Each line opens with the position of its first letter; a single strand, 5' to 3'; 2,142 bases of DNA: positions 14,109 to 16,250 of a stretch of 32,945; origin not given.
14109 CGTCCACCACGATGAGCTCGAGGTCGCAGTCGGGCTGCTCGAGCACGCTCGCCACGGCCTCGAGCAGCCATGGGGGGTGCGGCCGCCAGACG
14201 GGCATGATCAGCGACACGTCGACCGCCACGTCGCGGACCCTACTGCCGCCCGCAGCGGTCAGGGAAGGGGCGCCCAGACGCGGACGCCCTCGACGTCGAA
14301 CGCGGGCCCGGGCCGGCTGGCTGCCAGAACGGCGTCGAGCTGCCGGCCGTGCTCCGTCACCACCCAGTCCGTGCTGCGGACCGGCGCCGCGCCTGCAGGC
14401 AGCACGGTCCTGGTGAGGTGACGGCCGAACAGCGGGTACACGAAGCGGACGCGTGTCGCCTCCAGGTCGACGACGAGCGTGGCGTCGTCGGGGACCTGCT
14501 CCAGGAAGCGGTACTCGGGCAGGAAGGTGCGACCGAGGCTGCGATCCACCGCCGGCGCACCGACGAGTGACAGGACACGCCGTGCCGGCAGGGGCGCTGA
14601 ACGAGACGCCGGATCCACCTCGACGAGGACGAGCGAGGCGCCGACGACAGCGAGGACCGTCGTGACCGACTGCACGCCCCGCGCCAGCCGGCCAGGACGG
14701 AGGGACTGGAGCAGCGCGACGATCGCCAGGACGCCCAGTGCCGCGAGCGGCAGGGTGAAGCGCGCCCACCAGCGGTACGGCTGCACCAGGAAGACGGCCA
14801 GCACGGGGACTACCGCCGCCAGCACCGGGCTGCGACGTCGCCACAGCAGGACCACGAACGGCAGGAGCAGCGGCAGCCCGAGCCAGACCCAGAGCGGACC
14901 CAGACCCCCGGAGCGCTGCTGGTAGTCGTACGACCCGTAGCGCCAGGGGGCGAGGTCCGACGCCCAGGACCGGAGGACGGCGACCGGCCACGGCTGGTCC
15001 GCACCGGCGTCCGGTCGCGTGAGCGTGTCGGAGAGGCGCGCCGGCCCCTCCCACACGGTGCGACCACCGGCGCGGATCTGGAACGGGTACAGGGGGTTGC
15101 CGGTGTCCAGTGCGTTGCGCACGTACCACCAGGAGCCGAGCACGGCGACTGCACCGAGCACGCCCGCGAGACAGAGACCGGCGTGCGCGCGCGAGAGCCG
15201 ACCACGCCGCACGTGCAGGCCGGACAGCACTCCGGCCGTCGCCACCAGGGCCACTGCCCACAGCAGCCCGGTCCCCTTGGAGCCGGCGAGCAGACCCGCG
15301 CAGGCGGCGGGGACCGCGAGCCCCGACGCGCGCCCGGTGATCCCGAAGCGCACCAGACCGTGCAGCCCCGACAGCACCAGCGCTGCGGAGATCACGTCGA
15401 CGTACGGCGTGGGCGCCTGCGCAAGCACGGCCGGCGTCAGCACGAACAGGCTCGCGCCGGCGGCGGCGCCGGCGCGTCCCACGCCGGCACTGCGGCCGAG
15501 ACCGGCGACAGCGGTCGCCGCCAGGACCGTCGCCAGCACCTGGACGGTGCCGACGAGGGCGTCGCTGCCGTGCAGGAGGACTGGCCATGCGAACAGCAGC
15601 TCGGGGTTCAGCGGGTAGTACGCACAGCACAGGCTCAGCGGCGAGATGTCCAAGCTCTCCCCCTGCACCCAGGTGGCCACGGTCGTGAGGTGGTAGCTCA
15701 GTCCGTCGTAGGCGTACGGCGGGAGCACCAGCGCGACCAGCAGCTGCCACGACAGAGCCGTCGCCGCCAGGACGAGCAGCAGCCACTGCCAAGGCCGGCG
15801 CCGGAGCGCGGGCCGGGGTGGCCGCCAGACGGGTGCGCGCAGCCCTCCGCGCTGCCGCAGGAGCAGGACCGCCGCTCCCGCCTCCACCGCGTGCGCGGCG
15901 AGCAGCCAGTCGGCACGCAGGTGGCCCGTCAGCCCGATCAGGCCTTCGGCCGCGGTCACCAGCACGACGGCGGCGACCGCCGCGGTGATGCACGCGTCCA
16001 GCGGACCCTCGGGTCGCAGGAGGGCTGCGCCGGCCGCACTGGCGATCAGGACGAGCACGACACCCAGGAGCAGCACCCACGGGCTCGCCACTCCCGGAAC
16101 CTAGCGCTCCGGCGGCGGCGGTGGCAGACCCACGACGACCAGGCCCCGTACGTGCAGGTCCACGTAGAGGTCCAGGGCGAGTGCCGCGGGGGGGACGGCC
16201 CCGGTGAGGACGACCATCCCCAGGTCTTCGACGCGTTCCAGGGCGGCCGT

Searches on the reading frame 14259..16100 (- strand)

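Call 35: search_protein_families(library=pfam, proteins=[window:14259-16100:-], max_evalue=0.001)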
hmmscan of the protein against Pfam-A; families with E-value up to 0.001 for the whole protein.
window:14259-16100:- (613 aa): 0 families

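Call 48: search_protein_families(library=ncbifam, proteins=[window:14259-16100:-], max_evalue=0.001)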
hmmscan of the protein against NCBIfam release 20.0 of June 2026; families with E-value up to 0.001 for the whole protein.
window:14259-16100:- (613 aa): 1 family
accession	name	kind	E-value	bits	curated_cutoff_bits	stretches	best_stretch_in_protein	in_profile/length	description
NF047510.1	LIC_10190_fam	subfamily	0.00016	20.6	100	0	314-360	287-333/424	LIC_10190 family membrane protein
